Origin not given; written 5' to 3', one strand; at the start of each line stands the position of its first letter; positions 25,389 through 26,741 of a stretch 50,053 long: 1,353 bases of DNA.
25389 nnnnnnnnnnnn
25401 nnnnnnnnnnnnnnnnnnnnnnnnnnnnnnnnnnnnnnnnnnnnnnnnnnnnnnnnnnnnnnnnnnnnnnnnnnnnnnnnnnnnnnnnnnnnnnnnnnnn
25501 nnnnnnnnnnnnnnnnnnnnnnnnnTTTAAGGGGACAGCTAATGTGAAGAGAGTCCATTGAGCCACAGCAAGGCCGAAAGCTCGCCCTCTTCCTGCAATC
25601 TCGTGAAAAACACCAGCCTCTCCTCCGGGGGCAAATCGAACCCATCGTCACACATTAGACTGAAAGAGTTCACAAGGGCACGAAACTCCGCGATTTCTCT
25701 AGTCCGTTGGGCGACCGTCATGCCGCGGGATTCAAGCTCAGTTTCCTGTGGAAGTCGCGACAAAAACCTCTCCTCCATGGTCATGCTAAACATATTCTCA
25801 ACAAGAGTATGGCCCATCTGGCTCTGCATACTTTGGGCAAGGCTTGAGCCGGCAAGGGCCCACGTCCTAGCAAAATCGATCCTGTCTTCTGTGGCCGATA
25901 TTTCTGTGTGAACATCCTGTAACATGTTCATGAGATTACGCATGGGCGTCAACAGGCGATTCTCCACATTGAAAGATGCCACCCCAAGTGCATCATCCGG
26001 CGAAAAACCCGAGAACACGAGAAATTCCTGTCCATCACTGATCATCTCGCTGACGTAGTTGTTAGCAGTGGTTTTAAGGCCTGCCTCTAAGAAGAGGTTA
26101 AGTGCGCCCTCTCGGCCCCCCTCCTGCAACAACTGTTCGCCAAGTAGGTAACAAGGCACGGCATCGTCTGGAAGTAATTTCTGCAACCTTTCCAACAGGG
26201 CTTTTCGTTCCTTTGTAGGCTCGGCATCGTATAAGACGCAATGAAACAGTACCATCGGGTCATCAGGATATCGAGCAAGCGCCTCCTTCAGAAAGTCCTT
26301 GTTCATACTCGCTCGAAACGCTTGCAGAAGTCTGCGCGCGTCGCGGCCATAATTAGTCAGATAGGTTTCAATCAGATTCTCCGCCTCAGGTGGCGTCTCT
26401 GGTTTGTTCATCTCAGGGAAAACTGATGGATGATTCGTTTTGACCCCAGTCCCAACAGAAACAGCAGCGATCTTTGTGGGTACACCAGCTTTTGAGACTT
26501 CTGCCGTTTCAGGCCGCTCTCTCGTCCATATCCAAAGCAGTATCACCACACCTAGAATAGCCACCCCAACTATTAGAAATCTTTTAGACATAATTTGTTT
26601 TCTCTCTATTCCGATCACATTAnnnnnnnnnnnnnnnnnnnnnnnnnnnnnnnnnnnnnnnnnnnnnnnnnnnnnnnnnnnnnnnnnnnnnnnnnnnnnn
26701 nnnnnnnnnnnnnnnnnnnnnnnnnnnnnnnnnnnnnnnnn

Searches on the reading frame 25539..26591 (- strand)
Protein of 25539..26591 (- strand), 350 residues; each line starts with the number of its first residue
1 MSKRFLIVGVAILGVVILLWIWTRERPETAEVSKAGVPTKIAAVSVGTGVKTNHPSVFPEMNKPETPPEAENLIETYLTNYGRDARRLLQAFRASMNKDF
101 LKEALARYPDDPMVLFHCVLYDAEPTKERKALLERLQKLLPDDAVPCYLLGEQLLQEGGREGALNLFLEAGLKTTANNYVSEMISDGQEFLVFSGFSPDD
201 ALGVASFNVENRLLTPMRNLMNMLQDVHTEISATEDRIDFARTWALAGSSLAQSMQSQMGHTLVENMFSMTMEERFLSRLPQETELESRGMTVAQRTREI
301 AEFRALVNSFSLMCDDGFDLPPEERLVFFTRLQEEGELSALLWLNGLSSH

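Call 33: search_protein_families(library=pfam, proteins=[window:25539-26591:-], max_evalue=10)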
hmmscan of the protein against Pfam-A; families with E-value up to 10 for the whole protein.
window:25539-26591:- (350 aa): 2 families
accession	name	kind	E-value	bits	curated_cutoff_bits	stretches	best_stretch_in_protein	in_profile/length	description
PF07584.16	BatA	-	0.14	13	25.9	1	6-35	9-38/77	Aerotolerance regulator N-terminal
PF13428.12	TPR_14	-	0.67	11.3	23.5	0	100-116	23-39/44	Tetratricopeptide repeat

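Call 35: find_related_loci(query=window:25539-26591:-, collection=metagenome_contigs, flank=6000)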
Query window:25539-26591:- (350 aa) in metagenome_contigs; peptide patterns used: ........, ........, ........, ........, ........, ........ (x = any residue, [..] = any of these).
171 stretches matched a pattern; 1 encode a relative of the query (tblastn E <= 1e-3); 1 distinct loci.
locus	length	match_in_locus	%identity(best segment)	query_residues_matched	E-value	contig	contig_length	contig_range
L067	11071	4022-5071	100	1-350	0e+0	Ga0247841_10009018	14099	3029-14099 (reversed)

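Call 43: find_homologous_proteins(query=window:25539-26591:-, max_evalue=0.001)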
Query window:25539-26591:- (350 aa): 9 proteins with E <= 0.001 among 8000 candidates.
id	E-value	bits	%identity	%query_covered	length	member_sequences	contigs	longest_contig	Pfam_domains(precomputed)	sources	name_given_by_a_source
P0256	8.6e-195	664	87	99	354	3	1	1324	-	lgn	-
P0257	1.3e-187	641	83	100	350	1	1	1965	-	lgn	-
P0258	2.2e-127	443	59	99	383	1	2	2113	-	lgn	-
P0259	1.3e-113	398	57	99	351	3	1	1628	-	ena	-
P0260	3.3e-103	363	52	99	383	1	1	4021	-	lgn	-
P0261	2.2e-96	341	52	91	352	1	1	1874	-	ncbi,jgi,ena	-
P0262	9.4e-96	339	59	78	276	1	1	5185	-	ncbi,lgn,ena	-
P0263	1.2e-91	325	52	99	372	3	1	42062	-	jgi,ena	-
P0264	6.8e-89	316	50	95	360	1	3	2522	-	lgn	-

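Call 44: find_encoding_contigs(protein=P0263, flank=6000, max_places=2)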
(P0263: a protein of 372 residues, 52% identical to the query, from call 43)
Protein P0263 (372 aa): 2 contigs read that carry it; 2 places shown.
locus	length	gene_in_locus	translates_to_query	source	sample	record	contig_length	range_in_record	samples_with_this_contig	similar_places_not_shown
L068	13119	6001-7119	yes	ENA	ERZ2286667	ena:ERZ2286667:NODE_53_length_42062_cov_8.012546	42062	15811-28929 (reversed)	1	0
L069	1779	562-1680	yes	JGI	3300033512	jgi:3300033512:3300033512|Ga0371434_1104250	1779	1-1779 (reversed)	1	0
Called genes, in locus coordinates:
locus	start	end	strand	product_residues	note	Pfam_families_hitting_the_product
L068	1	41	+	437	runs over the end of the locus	PF05496:RuvB_N, PF00158:Sigma54_activat (faint), PF13191:AAA_16 (faint), PF00004:AAA, PF07728:AAA_5 (weak), PF13173:AAA_14 (weak), PF16193:AAA_assoc_2, PF12002:MgsA_C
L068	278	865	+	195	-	PF01812:5-FTHF_cyc-lig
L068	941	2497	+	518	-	PF12072:RNase_Y_N, PF00013:KH_1, PF22891:KH_PNO1_2nd (weak), PF01966:HD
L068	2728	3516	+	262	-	PF13277:YmdB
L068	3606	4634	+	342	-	-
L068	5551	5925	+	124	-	PF08818:DUF1801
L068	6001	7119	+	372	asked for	-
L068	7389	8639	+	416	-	PF12905:Glyco_hydro_101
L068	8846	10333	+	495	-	PF00884:Sulfatase, PF01663:Phosphodiest (faint), PF16347:SGSH_C (weak)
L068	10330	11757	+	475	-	PF00884:Sulfatase, PF01663:Phosphodiest (weak), PF16347:SGSH_C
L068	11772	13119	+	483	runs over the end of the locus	PF00149:Metallophos, PF02811:PHP (faint)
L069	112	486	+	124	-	PF08818:DUF1801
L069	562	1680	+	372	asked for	-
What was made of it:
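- The donor arrangement of GH32 plus the 350-aa ORF was not found anywhere, so the insertion may have taken more than one step (calls 43, 44).
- Tried and rejected: The one on a long contig sits next to GH101 and sulfatase genes, not GH32 (calls 43, 44).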
